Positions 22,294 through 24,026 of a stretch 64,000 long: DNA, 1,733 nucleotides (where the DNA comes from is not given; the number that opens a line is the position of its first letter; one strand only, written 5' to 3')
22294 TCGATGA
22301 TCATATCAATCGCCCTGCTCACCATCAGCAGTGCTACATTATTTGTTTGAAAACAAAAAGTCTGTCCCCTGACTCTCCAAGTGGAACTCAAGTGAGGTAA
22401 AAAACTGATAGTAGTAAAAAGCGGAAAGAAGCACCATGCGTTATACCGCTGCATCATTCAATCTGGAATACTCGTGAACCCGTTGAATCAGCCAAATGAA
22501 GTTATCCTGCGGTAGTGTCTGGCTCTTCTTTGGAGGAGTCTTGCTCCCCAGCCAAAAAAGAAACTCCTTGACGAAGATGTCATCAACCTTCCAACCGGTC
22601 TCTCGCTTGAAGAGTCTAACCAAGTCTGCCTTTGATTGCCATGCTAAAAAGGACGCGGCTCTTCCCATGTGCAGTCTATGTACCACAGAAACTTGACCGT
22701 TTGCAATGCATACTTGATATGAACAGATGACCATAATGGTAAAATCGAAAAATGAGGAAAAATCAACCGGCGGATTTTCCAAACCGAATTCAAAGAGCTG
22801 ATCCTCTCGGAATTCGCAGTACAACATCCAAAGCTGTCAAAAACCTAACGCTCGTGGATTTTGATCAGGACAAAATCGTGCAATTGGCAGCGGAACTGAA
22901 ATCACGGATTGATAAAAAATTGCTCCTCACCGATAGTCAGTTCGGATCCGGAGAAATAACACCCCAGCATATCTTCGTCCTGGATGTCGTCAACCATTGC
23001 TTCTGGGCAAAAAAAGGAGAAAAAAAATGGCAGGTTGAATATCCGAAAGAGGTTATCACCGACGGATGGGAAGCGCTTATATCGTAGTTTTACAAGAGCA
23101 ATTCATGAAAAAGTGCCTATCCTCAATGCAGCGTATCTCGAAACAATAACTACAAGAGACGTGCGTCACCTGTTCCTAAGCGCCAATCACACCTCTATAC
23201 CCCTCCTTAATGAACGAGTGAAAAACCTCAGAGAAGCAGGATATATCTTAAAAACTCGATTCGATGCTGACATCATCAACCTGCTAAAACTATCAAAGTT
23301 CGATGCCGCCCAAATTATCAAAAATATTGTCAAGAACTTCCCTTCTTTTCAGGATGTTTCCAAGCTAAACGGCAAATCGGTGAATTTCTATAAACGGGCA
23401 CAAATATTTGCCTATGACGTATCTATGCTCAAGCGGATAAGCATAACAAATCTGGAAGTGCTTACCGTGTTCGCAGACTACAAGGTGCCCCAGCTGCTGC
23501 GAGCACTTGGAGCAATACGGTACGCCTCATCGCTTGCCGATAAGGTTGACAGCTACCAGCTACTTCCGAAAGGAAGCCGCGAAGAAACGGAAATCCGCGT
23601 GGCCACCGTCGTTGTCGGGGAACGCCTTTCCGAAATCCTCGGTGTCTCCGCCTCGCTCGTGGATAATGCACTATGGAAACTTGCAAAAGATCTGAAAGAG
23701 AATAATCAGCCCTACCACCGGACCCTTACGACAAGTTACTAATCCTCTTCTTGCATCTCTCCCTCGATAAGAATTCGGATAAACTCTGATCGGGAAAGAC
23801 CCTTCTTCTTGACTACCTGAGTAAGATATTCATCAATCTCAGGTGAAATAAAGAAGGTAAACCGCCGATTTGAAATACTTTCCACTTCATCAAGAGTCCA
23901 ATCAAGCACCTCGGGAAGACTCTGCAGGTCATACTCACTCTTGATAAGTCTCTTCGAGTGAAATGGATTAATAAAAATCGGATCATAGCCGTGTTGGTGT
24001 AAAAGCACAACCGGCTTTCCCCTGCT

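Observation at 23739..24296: Nucleoside-deoxyribosyltransferase-like (SLOG-type Rossmann) domain fused to a ribbon-helix-helix DNA-binding domain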

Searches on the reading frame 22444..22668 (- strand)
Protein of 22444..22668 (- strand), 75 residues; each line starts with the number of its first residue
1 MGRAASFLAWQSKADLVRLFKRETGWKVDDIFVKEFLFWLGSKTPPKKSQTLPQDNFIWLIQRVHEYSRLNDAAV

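Call 45: search_protein_families(library=pfam, proteins=[window:22444-22668:-], max_evalue=0.1)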
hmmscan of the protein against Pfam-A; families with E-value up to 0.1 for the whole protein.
seq(75 aa): 0 families

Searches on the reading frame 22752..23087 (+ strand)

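Call 3: search_protein_families(library=pfam, proteins=[window:22752-23087:+], max_evalue=1)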
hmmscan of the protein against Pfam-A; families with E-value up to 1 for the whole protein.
window:22752-23087:+ (111 aa): 2 families
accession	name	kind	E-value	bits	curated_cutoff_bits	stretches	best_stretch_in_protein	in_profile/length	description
PF10343.14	Q_salvage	-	1.2e-06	28.8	25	1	68-106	8-47/285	Queuosine salvage protein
PF08282.18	Hydrolase_3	-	0.12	12.5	20.9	1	26-74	139-186/255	haloacid dehalogenase-like hydrolase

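Call 4: search_protein_families(library=ncbifam, proteins=[window:22752-23087:+], max_evalue=1)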
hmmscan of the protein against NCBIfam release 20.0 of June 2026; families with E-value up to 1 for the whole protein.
window:22752-23087:+ (111 aa): 0 families

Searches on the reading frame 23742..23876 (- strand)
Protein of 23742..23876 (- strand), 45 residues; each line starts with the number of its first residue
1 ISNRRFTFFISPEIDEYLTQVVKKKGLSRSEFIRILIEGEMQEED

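Call 57: search_solved_structures(query=A2, max_evalue=10, show_alignments=3)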
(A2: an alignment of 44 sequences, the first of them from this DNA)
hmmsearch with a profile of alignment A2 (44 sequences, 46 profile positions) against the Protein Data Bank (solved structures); distinct sequences matched with E-value up to 10: 16.
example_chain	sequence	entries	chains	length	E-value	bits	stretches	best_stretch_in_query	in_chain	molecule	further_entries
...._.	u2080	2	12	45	0.0076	19.3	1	2-33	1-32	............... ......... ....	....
2cpg_A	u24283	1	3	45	0.0077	19.3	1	2-33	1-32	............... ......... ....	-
3h87_C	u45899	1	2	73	0.039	17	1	10-35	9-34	Putative uncharacterized protein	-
7by2_A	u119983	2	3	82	0.12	15.4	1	10-44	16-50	CopG family transcriptional regulator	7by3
5ytp_A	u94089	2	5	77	0.48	13.5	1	4-39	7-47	TTHA0139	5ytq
9n3a_A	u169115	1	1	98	0.64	13.1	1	6-44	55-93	CRISPR-associated DinG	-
2mdv_A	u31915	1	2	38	0.8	12.8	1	18-33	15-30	Designed protein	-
2k9i_A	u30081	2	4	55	1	12.5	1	9-39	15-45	Uncharacterized protein ORF56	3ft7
2wvd_A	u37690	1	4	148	1.1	12.4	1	4-40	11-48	PUTATIVE NICKEL-RESPONSIVE REGULATOR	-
2ca9_A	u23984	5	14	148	1.1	12.4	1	4-40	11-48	PUTATIVE NICKEL-RESPONSIVE REGULATOR | nickel-responsive regulator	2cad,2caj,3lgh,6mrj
3pht_A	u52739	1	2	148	1.1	12.4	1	4-40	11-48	Putative nickel-responsive regulator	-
2wve_A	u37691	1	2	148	1.1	12.4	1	4-40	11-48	PUTATIVE NICKEL-RESPONSIVE REGULATOR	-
2wvb_A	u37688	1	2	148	1.1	12.4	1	4-40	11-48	PUTATIVE NICKEL-RESPONSIVE REGULATOR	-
2wvc_A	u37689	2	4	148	1.1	12.4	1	4-40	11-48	PUTATIVE NICKEL-RESPONSIVE REGULATOR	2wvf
2bj1_A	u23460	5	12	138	1.2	12.3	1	4-39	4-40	NICKEL RESPONSIVE REGULATOR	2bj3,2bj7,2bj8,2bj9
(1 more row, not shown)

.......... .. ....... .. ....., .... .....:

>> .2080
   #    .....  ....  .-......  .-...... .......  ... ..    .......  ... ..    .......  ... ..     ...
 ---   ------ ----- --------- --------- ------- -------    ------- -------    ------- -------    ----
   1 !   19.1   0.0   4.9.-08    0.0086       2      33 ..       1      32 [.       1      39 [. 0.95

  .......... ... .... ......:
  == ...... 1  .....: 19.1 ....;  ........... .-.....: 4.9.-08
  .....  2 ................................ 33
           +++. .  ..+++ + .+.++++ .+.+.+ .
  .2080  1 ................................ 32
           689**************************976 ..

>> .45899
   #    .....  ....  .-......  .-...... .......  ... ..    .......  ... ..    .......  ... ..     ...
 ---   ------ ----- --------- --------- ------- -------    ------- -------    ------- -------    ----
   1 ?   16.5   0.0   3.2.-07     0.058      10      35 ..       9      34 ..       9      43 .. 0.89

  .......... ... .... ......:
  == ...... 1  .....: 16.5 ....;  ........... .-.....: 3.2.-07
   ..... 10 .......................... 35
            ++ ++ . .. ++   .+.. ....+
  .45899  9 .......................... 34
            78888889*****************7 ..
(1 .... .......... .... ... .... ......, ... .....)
